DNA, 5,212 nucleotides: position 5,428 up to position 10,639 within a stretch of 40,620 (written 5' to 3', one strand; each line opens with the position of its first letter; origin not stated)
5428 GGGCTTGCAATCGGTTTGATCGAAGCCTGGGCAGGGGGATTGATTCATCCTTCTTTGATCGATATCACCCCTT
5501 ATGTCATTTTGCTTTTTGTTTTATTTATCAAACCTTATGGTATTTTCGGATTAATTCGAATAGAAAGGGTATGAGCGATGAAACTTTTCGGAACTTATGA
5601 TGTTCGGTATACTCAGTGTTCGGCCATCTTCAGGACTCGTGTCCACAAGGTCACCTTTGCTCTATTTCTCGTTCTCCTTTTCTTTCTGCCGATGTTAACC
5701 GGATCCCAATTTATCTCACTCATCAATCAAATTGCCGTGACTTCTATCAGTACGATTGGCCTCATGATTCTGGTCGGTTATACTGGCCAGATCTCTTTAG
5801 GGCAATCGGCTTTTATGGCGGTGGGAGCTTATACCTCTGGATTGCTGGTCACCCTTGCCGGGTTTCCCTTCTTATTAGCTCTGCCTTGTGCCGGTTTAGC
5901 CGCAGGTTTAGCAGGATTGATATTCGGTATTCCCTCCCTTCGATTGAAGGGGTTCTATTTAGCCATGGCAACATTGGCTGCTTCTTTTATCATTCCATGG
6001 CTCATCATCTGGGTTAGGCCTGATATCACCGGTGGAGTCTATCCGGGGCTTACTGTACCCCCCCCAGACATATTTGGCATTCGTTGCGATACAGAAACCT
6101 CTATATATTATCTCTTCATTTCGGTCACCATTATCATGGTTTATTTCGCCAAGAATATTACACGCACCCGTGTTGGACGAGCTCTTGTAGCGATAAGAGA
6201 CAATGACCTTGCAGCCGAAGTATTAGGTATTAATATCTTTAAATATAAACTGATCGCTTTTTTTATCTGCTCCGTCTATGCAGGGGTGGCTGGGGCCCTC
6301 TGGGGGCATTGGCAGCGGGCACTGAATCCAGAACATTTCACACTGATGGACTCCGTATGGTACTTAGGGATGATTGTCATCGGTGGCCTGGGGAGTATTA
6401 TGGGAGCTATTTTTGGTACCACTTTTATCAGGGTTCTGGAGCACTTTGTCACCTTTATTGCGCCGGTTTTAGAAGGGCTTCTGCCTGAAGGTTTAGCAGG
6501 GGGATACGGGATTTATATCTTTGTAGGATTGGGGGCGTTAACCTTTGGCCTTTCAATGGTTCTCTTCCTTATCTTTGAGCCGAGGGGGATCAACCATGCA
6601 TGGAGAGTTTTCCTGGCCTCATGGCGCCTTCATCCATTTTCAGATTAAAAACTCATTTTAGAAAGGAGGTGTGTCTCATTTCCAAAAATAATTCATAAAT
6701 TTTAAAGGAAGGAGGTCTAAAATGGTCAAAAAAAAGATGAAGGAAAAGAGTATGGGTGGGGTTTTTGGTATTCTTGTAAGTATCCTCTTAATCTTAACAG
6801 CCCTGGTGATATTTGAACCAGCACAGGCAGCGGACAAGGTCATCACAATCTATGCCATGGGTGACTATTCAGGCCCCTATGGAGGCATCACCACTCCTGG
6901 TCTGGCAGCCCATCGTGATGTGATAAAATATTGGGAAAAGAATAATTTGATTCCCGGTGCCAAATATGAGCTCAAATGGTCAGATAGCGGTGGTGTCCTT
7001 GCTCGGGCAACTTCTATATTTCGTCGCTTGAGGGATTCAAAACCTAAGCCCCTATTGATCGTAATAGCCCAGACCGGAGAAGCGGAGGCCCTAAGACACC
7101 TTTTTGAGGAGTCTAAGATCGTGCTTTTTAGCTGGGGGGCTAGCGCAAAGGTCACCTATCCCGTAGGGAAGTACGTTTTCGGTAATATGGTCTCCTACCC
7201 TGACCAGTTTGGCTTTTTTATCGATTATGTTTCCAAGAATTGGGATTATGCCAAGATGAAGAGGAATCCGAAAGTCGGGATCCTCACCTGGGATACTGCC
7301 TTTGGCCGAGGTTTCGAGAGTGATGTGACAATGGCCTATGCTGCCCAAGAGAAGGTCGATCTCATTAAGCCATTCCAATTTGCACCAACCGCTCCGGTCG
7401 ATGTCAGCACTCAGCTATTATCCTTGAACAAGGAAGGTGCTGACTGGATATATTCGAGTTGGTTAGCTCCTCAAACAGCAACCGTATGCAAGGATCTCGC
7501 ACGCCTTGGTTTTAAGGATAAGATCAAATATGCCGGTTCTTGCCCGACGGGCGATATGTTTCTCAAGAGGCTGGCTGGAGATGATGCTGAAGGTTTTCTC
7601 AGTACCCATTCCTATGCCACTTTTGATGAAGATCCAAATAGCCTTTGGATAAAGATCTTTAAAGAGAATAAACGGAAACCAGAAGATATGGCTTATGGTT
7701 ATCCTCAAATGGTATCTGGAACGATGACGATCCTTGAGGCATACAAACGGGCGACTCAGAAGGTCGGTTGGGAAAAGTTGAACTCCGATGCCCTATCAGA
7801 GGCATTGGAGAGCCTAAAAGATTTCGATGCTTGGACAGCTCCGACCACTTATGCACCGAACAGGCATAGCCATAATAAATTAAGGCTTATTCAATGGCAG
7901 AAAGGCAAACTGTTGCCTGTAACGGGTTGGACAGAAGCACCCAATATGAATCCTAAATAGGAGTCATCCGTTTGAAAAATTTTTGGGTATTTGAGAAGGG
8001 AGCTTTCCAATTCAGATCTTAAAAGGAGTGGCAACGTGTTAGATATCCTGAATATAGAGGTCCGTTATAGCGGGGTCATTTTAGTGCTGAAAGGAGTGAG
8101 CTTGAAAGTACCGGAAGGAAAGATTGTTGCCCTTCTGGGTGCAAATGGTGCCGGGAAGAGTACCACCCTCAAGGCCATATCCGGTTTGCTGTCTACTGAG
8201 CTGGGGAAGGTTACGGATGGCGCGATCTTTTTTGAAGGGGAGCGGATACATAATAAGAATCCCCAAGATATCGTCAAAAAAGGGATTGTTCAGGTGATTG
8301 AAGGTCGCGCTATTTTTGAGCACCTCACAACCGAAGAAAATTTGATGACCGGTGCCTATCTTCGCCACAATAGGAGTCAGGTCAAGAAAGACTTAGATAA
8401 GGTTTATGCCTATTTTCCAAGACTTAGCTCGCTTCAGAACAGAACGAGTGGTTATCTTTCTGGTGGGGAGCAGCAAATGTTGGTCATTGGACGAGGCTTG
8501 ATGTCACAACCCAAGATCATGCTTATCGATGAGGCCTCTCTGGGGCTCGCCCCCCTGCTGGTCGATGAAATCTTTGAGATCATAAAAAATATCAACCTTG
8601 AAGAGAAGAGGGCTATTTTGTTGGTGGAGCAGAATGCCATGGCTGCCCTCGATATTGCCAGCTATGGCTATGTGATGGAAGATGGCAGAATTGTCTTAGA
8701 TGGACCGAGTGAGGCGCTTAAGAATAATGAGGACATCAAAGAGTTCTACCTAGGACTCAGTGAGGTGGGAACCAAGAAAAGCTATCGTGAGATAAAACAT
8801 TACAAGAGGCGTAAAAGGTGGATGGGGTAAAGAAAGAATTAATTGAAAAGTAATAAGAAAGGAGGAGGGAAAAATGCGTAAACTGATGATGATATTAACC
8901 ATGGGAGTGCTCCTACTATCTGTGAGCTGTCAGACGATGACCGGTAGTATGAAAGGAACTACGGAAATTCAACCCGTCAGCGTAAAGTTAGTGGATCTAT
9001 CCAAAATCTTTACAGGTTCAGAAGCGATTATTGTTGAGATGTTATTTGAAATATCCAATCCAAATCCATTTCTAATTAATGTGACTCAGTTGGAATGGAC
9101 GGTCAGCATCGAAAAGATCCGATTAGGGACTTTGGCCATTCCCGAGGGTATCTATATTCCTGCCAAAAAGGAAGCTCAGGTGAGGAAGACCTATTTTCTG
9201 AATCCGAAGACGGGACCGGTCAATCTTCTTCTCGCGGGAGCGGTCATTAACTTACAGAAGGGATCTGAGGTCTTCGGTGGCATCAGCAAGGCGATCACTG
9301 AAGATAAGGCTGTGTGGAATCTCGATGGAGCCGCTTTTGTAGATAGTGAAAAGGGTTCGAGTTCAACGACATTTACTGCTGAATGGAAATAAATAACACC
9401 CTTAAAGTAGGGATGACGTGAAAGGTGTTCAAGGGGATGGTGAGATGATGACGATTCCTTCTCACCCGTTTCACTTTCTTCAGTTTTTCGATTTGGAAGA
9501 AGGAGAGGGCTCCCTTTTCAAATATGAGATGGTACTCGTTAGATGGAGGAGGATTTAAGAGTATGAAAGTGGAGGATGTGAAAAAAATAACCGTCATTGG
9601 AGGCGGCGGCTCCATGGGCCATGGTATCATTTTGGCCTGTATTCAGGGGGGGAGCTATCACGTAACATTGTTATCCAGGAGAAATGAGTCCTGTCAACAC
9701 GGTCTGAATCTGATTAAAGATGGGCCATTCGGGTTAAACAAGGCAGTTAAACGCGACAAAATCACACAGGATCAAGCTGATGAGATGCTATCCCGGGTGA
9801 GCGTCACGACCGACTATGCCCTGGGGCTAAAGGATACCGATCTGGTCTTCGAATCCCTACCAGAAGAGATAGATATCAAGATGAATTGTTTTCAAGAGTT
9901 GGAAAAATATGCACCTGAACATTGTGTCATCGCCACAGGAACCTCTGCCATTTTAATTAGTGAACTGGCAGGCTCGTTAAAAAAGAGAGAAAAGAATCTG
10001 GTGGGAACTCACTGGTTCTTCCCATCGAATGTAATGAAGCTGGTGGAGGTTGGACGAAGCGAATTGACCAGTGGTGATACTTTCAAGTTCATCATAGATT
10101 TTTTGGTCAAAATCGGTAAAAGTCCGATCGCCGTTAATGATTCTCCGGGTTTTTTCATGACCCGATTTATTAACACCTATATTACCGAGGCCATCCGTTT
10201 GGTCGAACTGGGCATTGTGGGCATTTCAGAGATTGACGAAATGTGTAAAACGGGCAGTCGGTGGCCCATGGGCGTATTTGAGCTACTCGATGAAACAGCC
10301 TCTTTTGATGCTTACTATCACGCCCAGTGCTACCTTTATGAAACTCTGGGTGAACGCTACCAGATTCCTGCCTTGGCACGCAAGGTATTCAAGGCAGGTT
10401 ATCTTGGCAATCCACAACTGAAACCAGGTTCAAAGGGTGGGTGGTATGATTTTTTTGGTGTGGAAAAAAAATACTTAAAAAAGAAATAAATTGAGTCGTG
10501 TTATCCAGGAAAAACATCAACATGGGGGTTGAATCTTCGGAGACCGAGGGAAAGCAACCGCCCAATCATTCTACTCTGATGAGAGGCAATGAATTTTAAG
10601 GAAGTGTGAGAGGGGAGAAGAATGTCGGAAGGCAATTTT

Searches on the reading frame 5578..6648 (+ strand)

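Call 6: search_protein_families(library=pfam, proteins=[window:5578-6648:+])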
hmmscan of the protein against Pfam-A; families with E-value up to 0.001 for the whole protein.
window:5578-6648:+ (356 aa): 1 family
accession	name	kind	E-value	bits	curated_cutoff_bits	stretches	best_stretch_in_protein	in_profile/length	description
PF02653.21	BPD_transp_2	-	2.1e-39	135.7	26.8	1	46-294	3-250/269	Branched-chain amino acid transport system / permease component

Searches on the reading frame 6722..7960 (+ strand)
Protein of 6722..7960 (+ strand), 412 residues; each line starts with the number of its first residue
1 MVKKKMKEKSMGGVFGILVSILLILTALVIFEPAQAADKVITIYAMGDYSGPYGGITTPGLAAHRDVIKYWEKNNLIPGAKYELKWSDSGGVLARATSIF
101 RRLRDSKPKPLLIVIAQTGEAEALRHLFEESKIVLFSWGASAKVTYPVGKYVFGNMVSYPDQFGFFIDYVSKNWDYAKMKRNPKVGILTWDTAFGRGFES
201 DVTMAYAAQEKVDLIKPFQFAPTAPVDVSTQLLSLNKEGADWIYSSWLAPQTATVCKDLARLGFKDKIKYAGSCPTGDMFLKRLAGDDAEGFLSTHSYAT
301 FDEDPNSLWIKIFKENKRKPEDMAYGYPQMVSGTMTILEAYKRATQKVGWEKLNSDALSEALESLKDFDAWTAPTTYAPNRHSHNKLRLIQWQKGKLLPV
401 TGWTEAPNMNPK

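Call 6: search_protein_families(library=pfam, proteins=[window:6722-7960:+])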
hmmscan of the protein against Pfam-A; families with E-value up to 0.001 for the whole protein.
window:6722-7960:+ (412 aa): 1 family
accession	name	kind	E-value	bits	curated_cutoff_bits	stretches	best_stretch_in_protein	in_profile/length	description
PF13458.12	Peripla_BP_6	-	7.8e-36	124.9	31.7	1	41-395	2-342/343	Periplasmic binding protein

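Call 19: search_protein_families(library=ncbifam, proteins=[window:6722-7960:+], max_evalue=1e-10)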
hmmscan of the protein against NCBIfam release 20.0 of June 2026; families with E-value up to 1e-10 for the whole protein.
window:6722-7960:+ (412 aa): 0 families

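Call 56: search_solved_structures(query=window:6722-7960:+, max_evalue=0.001)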
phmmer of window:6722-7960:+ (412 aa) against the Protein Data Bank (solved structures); distinct sequences matched with E-value up to 0.001: 3.
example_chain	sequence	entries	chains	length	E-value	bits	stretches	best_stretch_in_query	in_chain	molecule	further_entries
3lkb_A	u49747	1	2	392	2.8e-16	62.7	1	39-366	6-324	Probable branched-chain amino acid ABC transporter, amino acid binding protein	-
2lbp_A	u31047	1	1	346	9.2e-05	24.8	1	220-322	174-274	LEUCINE-BINDING PROTEIN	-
1usg_A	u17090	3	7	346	0.0001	24.7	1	221-322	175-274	LEUCINE-SPECIFIC BINDING PROTEIN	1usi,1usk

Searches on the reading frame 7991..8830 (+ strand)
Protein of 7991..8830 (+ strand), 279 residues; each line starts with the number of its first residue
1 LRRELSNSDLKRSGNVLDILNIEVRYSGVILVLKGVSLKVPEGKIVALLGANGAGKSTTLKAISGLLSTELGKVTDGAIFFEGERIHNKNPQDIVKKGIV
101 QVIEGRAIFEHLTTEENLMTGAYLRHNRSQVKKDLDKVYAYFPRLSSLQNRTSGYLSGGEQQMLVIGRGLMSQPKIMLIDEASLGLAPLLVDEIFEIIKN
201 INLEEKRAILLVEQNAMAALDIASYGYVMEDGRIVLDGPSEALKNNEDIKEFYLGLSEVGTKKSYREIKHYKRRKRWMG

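Call 6: search_protein_families(library=pfam, proteins=[window:7991-8830:+])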
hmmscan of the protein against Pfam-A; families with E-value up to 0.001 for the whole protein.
window:7991-8830:+ (279 aa): 5 families
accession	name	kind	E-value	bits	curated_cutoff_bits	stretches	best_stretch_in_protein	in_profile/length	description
PF00005.33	ABC_tran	-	2e-27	96.9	25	1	33-182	1-135/137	ABC transporter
PF13304.12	AAA_21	-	2.1e-07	31.7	27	1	45-83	1-46/304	AAA domain, putative AbiEii toxin, Type IV TA system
PF13476.12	AAA_23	-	0.0004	21.5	27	1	43-111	19-81/201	AAA domain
PF13555.12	AAA_29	-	0.00045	20.3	27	1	38-69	17-48/61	P-loop containing region of AAA domain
PF02463.25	SMC_N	-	0.00051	20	40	1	44-166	25-147/220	RecF/RecN/SMC N terminal domain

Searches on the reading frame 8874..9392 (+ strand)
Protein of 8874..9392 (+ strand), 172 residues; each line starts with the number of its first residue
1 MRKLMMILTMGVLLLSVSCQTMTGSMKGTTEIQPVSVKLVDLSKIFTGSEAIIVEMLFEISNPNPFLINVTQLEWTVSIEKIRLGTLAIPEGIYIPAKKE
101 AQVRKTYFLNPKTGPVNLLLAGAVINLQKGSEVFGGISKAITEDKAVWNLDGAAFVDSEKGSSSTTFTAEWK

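Call 6: search_protein_families(library=pfam, proteins=[window:8874-9392:+])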
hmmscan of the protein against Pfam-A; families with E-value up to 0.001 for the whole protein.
window:8874-9392:+ (172 aa): 1 family
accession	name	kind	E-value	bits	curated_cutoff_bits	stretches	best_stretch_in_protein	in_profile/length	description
PF03168.19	LEA_2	-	1.9e-05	25.5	25.4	1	59-104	3-48/98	Late embryogenesis abundant protein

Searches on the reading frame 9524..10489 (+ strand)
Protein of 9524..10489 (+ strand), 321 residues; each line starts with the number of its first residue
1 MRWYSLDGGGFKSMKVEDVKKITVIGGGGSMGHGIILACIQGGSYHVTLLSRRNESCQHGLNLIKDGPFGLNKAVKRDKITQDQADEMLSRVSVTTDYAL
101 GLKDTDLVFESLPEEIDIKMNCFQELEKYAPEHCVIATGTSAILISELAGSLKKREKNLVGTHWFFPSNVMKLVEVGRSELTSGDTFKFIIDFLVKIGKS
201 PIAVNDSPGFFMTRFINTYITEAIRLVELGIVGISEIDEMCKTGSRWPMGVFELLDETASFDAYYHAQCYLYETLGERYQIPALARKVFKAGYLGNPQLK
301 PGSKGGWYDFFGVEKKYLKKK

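Call 6: search_protein_families(library=pfam, proteins=[window:9524-10489:+])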
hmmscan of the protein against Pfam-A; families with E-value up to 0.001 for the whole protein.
window:9524-10489:+ (321 aa): 2 families
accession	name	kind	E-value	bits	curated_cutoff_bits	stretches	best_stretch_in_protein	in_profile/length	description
PF02737.24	3HCDH_N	-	3.8e-46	157.7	22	1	21-206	1-179/180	3-hydroxyacyl-CoA dehydrogenase, NAD binding domain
PF00725.27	3HCDH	-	5e-17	62.6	22.1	1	209-299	1-91/97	3-hydroxyacyl-CoA dehydrogenase, C-terminal domain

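Call 19: search_protein_families(library=ncbifam, proteins=[window:9524-10489:+], max_evalue=1e-10)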
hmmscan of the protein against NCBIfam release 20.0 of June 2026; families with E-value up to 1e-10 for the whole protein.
window:9524-10489:+ (321 aa): 19 families
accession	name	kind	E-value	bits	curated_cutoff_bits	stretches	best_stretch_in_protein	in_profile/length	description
NF004699.0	PRK06035.1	equivalog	5.8e-85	285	500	1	17-314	1-294/294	3-hydroxyacyl-CoA dehydrogenase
NF004474.0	PRK05808.1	subfamily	1.5e-55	188.5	408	1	18-296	2-273/283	3-hydroxybutyryl-CoA dehydrogenase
NF006722.0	PRK09260.1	equivalog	1e-51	175.9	429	1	19-296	2-272/289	3-hydroxyacyl-CoA dehydrogenase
NF006124.0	PRK08268.1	subfamily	1.3e-49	169.5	508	1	16-310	4-287/507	3-hydroxyacyl-CoA dehydrogenase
NF008727.0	PRK11730.1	equivalog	2.7e-45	154.9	870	1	14-280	308-565/717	fatty acid oxidation complex subunit alpha FadB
NF006125.0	PRK08269.1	equivalog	4.3e-45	154.2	427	1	18-315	4-301/334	3-hydroxybutyryl-CoA dehydrogenase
NF008363.0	PRK11154.1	equivalog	1.4e-44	152.3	869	1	14-297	304-578/708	fatty acid oxidation complex subunit alpha FadJ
TIGR02441.1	fa_ox_alpha_mit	equivalog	2.7e-44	151.4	964.65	1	17-296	333-604/737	fatty acid oxidation complex subunit alpha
NF005875.0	PRK07819.1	subfamily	3.4e-44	151.4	319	1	17-296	3-277/287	3-hydroxybutyryl-CoA dehydrogenase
NF005715.0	PRK07530.1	equivalog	1e-40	140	420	1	18-311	3-284/292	3-hydroxybutyryl-CoA dehydrogenase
TIGR02437.1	FadB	equivalog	7.6e-40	136.9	933.55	1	15-280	309-565/714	fatty acid oxidation complex subunit alpha FadB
TIGR02279.1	PaaC-3OHAcCoADH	equivalog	1.7e-38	132.7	669.4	1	18-296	4-276/503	3-hydroxyacyl-CoA dehydrogenase PaaH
TIGR02440.1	FadJ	equivalog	2.1e-38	132.1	968.45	1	17-295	302-571/699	fatty acid oxidation complex subunit alpha FadJ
NF042925.1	FHMPC_DH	equivalog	1.4e-33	116.5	500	1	21-301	2-273/304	5-formyl-3-hydroxy-2-methylpyridine 4-carboxylate 5-dehydrogenase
NF006143.0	PRK08293.1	equivalog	1.3e-32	113.3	312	1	17-268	2-248/291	3-hydroxyacyl-CoA dehydrogenase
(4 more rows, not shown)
